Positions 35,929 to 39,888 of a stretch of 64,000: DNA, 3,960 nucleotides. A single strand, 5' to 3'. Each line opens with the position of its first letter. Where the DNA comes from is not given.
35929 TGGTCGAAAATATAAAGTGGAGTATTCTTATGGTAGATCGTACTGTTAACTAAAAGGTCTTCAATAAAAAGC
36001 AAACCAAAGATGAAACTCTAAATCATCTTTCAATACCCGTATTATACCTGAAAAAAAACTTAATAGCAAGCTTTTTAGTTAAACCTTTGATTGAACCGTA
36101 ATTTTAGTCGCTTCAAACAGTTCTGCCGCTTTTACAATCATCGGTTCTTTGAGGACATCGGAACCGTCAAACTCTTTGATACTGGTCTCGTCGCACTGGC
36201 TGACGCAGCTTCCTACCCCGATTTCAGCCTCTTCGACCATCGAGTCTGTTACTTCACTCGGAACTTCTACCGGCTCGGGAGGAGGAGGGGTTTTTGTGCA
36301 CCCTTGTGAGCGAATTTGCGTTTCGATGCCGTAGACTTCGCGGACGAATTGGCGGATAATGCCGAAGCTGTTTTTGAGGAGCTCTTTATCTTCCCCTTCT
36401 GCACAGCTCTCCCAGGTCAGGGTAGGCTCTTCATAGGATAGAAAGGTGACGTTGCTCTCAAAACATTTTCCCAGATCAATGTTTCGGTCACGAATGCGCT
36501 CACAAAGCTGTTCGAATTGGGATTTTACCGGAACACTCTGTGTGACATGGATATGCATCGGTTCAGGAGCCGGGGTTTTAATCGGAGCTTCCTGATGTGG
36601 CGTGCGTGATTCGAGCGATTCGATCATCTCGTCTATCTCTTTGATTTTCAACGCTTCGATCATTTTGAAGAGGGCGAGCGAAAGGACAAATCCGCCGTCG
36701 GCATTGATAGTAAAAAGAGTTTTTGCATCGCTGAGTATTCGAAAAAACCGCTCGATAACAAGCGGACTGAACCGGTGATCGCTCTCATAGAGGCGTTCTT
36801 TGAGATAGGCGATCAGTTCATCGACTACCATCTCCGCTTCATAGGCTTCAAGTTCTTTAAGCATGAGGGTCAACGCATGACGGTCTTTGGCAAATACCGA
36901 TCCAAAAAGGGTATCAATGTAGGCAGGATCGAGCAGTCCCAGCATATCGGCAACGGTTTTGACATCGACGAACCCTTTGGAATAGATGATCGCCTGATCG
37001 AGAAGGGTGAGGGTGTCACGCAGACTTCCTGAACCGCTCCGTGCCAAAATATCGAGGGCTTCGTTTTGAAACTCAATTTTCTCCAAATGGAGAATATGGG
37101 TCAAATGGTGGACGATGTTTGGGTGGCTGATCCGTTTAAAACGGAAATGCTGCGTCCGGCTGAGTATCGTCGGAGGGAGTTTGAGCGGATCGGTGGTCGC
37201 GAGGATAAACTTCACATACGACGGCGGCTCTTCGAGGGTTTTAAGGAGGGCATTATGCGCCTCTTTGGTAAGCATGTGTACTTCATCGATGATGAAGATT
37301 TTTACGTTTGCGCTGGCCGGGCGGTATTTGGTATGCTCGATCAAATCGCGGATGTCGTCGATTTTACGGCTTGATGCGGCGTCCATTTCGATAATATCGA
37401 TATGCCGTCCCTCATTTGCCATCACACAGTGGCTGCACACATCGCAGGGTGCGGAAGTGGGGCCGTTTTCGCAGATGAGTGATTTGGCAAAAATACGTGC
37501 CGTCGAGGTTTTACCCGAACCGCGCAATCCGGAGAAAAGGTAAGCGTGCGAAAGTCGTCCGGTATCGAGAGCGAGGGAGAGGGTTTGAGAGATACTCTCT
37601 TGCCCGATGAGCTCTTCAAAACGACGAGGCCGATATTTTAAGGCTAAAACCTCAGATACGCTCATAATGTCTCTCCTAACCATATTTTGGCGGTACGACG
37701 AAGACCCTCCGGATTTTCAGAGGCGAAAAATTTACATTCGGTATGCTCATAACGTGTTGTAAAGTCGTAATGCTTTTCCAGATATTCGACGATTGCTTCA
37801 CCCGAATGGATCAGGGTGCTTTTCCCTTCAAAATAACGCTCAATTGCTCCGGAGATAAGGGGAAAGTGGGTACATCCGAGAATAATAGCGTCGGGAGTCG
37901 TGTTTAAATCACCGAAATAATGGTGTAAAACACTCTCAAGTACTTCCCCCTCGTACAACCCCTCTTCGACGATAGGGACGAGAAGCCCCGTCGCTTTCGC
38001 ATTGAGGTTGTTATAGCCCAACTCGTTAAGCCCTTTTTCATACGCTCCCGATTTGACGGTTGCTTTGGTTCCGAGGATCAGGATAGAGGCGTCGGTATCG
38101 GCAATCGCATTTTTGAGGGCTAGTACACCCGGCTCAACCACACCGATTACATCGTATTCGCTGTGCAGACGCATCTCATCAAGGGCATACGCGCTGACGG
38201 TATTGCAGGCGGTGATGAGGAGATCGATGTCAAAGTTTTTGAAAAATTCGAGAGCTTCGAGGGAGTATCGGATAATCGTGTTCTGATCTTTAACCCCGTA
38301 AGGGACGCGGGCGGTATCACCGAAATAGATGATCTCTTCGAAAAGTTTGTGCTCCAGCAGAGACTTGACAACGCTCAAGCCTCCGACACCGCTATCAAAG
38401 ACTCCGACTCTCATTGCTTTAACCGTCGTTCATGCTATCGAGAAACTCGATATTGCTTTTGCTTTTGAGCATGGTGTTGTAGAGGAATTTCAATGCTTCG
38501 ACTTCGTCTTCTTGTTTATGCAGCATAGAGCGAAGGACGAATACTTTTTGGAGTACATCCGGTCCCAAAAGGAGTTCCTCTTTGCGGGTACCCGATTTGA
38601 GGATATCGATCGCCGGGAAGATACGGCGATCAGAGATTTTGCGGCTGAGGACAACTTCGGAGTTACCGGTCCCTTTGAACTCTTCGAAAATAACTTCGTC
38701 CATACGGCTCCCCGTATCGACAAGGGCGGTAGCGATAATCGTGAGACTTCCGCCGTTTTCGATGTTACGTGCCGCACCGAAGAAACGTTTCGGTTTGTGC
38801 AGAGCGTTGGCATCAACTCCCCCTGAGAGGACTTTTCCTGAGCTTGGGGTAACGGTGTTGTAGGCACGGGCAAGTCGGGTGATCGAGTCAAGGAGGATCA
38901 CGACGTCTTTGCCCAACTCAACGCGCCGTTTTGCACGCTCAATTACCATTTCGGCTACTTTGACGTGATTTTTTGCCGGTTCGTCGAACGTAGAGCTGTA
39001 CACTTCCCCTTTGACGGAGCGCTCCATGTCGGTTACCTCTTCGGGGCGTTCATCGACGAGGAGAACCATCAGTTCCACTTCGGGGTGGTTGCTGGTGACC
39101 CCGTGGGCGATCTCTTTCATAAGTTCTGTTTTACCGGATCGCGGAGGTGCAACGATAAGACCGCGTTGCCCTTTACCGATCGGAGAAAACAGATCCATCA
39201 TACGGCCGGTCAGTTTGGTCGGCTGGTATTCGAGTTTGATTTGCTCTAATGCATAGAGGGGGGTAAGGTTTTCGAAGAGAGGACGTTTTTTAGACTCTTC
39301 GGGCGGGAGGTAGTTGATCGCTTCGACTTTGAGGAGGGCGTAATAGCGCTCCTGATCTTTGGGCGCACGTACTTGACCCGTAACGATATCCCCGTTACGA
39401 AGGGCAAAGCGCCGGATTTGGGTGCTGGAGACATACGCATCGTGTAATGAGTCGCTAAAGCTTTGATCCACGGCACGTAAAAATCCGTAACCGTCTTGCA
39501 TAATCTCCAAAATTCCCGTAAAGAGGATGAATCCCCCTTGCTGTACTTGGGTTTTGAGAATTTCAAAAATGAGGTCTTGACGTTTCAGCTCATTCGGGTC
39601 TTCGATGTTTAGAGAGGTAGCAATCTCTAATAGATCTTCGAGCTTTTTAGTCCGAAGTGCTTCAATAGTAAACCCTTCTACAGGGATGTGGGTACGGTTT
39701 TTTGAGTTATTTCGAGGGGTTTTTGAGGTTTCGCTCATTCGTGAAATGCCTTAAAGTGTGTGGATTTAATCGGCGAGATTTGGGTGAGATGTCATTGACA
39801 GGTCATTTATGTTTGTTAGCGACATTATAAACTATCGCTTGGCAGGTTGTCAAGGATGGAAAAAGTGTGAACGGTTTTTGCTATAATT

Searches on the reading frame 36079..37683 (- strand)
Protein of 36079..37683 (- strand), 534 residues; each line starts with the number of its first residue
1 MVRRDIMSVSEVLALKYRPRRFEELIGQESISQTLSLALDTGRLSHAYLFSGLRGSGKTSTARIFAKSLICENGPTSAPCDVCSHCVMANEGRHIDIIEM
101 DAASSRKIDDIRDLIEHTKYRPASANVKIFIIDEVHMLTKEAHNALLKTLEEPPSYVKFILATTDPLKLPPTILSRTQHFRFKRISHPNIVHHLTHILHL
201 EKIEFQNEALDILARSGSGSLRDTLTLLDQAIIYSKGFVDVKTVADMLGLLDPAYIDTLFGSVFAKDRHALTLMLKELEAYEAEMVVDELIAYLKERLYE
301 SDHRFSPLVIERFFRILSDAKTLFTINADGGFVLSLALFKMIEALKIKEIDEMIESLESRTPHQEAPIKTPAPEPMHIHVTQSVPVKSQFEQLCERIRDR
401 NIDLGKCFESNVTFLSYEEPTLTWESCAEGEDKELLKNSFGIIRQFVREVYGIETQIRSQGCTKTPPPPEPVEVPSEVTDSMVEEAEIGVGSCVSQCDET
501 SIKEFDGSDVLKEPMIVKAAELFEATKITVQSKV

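Call 71: search_protein_families(library=pfam, proteins=[window:36079-37683:-], max_evalue=0.00001)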
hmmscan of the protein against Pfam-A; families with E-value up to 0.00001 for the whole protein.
window:36079-37683:- (534 aa): 4 families
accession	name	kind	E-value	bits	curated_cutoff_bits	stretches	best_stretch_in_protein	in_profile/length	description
PF13177.12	DNA_pol3_delta2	-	1.4e-45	155.6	27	1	27-185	1-160/161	DNA polymerase III, delta subunit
PF22608.2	DNAX_ATPase_lid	-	3e-18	65.8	27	1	190-237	2-49/49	DNA polymerase III clamp loader subunit, ATPase lid domain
PF00004.35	AAA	-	1.1e-11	45.7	21.2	1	49-181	2-127/131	ATPase family associated with various cellular activities (AAA)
PF05496.18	RuvB_N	-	2.7e-07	30.9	27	0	18-80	2-68/159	Holliday junction DNA helicase RuvB P-loop domain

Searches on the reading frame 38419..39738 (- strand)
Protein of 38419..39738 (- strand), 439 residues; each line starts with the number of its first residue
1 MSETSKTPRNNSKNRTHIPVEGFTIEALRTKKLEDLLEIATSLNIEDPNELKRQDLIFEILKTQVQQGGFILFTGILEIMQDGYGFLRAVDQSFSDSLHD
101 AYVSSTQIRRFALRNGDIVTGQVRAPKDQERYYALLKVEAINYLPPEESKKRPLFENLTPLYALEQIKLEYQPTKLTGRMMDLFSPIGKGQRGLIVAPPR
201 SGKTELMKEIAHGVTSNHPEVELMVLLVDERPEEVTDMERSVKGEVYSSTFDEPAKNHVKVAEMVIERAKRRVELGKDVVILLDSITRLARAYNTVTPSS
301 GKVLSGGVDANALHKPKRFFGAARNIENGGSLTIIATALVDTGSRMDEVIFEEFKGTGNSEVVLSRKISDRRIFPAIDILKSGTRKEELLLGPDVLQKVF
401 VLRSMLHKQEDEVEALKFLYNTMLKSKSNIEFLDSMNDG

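Call 71: search_protein_families(library=pfam, proteins=[window:38419-39738:-], max_evalue=0.00001)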
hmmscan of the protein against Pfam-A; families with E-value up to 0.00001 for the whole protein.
window:38419-39738:- (439 aa): 3 families
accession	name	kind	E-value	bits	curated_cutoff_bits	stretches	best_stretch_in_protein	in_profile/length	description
PF07497.18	Rho_RNA_bind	-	8.3e-30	102.9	27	1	74-147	2-73/73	Rho termination factor, RNA-binding domain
PF00006.31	ATP-synt_ab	-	9.9e-26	91.1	29.5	1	179-382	3-211/213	ATP synthase alpha/beta family, nucleotide-binding domain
PF07498.18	Rho_N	-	7.3e-15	55.1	24.9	1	28-69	2-43/43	Rho termination factor, N-terminal domain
